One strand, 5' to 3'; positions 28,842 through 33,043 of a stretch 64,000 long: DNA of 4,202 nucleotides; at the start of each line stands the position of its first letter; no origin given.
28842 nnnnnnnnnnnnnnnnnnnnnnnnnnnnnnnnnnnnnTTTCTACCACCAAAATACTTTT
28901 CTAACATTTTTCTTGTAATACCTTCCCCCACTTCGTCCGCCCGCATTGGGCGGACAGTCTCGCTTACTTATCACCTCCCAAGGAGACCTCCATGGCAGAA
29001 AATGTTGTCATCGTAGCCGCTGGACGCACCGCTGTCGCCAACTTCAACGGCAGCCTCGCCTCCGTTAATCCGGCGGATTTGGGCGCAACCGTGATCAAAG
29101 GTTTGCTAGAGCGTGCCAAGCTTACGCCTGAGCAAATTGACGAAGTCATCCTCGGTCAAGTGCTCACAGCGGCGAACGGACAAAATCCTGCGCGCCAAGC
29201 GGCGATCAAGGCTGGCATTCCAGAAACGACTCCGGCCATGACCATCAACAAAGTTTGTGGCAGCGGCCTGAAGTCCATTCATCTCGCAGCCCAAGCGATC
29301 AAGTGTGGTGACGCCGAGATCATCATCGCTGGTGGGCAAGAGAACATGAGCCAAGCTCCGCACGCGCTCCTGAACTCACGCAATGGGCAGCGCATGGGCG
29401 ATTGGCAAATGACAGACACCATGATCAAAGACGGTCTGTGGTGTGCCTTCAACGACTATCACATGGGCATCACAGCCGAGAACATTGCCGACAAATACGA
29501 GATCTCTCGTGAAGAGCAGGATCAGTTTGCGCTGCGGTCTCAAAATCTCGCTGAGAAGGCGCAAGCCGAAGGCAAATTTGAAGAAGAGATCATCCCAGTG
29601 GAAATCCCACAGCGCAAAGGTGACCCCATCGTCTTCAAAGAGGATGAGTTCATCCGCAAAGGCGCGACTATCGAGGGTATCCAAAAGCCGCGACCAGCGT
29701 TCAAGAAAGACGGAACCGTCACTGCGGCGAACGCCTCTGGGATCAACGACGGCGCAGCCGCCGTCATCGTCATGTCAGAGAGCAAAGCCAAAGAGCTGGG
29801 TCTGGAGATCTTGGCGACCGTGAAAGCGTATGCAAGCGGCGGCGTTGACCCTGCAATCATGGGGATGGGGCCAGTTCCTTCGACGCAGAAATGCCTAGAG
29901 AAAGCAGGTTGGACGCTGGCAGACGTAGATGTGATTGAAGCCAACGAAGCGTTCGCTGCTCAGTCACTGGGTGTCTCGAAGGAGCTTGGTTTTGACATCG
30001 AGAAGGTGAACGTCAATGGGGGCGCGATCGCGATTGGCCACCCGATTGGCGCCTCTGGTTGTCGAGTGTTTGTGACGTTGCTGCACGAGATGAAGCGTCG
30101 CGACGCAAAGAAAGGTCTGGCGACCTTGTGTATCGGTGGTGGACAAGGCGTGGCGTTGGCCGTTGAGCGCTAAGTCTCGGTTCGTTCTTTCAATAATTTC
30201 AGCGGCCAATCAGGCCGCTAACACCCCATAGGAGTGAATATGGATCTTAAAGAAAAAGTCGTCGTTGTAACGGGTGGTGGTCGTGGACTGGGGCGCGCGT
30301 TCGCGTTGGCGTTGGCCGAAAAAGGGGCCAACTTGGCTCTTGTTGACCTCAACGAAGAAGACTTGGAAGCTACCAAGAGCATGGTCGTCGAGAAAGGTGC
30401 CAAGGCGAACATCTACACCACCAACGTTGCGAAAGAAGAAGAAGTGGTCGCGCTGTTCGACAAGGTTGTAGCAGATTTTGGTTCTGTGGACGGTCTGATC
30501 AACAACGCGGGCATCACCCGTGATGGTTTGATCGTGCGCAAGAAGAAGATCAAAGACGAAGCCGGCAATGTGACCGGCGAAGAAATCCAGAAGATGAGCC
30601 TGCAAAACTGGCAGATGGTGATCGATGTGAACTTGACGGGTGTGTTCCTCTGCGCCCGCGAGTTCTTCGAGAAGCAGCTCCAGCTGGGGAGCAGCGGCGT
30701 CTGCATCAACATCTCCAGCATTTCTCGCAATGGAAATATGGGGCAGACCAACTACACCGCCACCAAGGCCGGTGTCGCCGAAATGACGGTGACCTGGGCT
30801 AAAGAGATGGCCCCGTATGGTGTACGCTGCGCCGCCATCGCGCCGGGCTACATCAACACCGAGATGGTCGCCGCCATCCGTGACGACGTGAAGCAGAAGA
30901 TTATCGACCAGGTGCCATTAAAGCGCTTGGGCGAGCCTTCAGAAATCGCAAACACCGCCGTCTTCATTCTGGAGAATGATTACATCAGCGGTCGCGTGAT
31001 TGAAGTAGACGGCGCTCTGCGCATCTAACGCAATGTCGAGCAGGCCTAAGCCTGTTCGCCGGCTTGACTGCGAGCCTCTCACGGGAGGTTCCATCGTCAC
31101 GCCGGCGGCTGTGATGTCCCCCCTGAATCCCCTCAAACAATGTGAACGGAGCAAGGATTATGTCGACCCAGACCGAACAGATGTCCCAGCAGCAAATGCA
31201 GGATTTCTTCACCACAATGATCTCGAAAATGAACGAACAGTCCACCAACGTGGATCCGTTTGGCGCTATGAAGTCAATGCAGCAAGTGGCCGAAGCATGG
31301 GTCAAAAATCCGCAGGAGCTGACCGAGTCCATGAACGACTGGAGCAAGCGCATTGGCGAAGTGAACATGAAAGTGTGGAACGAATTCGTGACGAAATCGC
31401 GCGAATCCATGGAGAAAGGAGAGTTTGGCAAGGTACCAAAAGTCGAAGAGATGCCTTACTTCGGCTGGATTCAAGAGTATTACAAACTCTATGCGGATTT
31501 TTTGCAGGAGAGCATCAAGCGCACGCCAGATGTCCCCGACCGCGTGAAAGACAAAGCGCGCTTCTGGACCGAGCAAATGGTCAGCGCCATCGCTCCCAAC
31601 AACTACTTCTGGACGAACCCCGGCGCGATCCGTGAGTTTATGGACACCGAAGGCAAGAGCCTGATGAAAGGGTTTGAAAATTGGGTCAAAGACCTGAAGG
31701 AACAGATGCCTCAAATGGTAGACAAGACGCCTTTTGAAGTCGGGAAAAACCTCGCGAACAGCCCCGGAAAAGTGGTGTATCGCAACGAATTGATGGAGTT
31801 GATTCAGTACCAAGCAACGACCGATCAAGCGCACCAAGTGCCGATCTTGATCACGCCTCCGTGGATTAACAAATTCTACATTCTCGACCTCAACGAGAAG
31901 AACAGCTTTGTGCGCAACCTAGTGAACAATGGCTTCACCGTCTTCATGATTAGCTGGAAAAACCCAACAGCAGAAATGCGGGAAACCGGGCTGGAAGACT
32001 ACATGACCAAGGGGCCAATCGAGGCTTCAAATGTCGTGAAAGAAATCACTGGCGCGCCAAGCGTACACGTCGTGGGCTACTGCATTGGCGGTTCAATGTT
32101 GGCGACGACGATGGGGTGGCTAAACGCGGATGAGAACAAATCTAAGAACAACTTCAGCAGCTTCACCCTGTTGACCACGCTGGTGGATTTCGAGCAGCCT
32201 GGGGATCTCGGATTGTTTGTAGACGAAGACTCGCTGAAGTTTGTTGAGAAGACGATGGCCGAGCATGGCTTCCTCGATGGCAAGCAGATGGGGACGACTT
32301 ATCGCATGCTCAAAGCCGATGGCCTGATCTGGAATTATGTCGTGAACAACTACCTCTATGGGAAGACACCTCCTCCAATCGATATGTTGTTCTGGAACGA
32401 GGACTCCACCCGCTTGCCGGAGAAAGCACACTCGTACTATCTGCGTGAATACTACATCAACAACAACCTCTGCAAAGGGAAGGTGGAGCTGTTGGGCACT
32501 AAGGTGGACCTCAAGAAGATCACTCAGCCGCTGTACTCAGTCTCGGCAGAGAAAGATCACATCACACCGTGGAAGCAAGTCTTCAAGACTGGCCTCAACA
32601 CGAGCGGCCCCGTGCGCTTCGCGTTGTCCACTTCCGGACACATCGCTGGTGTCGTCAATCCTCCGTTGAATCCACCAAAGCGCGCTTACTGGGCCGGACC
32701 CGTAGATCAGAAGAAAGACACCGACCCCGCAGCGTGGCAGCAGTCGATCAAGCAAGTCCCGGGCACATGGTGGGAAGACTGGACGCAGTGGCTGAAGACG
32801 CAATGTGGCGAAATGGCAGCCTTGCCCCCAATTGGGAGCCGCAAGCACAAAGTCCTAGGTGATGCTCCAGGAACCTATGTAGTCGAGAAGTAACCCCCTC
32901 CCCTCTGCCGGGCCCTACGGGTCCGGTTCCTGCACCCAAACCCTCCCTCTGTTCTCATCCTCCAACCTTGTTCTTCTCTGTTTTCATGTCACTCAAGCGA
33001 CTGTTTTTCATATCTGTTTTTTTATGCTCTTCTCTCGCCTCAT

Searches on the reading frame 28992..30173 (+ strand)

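Call 67: search_protein_families(library=pfam, proteins=[window:28992-30173:+], max_evalue=0.00001)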
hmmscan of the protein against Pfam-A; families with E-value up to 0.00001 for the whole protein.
window:28992-30173:+ (393 aa): 3 families
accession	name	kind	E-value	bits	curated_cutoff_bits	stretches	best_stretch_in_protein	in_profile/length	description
PF00108.29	Thiolase_N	-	3.7e-112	374.4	26.4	1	5-264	1-260/260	Thiolase, N-terminal domain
PF02803.24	Thiolase_C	-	4.7e-54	181.7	27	1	272-393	2-123/123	Thiolase, C-terminal domain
PF00109.32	ketoacyl-synt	-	2.1e-06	28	20.8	1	81-121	166-206/252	Beta-ketoacyl synthase, N-terminal domain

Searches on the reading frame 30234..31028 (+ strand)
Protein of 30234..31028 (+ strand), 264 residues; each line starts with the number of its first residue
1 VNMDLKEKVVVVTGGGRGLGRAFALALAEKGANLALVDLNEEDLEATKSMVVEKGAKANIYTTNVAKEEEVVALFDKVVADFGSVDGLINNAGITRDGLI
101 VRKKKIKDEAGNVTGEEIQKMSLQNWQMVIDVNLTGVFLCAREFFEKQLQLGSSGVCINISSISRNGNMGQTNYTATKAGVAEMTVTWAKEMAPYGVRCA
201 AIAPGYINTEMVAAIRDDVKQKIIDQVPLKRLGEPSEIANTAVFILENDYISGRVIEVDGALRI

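Call 67: search_protein_families(library=pfam, proteins=[window:30234-31028:+], max_evalue=0.00001)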
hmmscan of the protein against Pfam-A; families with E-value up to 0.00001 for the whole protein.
window:30234-31028:+ (264 aa): 3 families
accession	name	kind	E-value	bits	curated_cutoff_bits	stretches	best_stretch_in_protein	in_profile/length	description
PF13561.12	adh_short_C2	-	6.8e-52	176.8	27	1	17-260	6-233/236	Enoyl-(Acyl carrier protein) reductase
PF00106.31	adh_short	-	5.5e-50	170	26.6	1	8-218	1-193/195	short chain dehydrogenase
PF08659.16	KR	-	1.1e-12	48.7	22.6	1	10-104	3-101/180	KR domain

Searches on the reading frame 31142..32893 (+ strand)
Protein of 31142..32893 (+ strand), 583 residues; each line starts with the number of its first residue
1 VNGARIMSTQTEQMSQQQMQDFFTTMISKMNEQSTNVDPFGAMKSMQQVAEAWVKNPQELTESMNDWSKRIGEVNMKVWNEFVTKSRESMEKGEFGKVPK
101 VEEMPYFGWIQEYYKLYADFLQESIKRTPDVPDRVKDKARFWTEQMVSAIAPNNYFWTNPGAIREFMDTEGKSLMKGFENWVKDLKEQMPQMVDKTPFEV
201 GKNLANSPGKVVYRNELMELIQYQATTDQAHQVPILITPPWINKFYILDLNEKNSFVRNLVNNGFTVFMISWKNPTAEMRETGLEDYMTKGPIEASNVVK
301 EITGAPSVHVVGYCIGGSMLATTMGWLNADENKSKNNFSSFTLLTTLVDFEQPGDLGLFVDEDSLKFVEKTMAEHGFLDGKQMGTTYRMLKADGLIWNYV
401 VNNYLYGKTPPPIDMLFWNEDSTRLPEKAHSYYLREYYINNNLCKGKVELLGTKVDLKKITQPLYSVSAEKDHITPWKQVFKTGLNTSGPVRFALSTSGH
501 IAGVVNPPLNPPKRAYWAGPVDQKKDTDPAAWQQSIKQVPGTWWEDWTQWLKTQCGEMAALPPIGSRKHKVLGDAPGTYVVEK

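Call 67: search_protein_families(library=pfam, proteins=[window:31142-32893:+], max_evalue=0.00001)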
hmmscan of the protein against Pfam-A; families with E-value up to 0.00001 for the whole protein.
window:31142-32893:+ (583 aa): 2 families
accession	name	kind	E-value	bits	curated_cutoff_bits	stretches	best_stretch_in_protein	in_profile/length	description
PF07167.19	PhaC_N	-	3.6e-53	180.2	23.7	1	100-258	9-171/173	Poly-beta-hydroxybutyrate polymerase (PhaC) N-terminus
PF00561.26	Abhydrolase_1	-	9.4e-10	39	25.8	1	253-479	18-216/245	alpha/beta hydrolase fold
